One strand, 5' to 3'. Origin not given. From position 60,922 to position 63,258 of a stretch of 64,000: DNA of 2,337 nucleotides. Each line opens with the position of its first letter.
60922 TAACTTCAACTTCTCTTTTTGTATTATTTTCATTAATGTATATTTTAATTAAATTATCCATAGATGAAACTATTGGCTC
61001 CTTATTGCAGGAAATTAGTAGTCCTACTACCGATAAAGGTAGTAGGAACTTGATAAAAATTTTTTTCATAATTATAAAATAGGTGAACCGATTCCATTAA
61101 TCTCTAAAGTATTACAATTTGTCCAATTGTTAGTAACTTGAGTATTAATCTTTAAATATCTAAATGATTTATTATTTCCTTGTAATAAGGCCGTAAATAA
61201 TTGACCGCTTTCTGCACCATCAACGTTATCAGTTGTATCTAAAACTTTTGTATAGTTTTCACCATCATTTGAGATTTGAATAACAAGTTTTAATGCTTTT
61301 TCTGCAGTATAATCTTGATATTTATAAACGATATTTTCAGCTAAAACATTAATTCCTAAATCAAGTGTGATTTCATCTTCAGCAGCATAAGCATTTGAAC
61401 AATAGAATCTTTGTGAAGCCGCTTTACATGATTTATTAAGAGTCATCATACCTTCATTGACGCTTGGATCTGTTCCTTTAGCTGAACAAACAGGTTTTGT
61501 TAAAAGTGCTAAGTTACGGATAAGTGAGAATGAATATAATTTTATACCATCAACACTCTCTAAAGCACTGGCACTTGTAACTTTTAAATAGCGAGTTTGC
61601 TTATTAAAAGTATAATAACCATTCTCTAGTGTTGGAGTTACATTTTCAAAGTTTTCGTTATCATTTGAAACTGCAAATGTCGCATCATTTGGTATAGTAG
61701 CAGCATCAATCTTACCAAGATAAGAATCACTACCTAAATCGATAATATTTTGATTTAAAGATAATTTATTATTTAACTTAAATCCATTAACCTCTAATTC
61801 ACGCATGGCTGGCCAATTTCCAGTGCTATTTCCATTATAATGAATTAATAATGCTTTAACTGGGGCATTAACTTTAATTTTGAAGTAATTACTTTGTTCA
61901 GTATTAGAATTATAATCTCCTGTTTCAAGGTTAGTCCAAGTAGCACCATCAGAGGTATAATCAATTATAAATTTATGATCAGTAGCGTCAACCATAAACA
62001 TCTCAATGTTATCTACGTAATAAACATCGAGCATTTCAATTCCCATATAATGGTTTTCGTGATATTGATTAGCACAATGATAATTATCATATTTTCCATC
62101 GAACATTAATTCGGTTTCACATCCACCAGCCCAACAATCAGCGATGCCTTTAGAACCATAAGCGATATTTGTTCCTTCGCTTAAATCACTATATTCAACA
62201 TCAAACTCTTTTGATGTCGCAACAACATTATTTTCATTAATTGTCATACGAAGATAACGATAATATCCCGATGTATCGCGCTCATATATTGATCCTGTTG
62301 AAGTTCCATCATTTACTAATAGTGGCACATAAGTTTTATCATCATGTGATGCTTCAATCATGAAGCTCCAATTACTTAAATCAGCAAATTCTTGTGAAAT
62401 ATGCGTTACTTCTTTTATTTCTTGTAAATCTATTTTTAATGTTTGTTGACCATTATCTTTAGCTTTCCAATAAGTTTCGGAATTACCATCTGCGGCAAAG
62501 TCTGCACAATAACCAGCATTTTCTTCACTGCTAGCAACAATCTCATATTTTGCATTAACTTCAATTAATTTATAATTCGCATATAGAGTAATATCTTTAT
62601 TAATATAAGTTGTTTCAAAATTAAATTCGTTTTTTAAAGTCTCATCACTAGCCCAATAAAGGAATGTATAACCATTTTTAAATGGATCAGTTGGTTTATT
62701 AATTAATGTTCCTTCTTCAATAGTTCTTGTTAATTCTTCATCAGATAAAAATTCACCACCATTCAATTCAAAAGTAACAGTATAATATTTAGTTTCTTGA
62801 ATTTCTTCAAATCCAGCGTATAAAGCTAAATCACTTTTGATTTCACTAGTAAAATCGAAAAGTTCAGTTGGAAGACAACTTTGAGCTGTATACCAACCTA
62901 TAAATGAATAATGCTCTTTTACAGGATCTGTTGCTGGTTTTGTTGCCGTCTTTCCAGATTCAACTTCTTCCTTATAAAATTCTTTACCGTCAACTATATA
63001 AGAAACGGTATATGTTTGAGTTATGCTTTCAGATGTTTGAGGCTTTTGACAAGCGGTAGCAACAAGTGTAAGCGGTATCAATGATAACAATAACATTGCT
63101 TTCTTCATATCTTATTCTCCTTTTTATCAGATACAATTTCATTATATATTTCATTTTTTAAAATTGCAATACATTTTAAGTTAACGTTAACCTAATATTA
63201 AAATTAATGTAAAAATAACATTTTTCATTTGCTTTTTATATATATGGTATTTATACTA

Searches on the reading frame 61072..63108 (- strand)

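Call 15: search_protein_families(library=pfam, proteins=[window:61072-63108:-], max_evalue=0.00001)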
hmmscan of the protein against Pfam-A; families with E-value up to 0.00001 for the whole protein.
window:61072-63108:- (678 aa): 3 families
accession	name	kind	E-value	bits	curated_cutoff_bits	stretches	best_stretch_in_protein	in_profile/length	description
PF09479.16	Flg_new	-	1e-30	106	27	2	109-177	1-64/65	Listeria-Bacteroides repeat domain (List_Bact_rpt)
PF00754.31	F5_F8_type_C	-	2.3e-28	99.3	28.2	3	190-294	2-117/127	F5/8 type C domain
PF22633.2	F5_F8_type_C_2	-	1e-16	61.7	27.8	1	205-287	2-90/91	NedA-like, galactose-binding domain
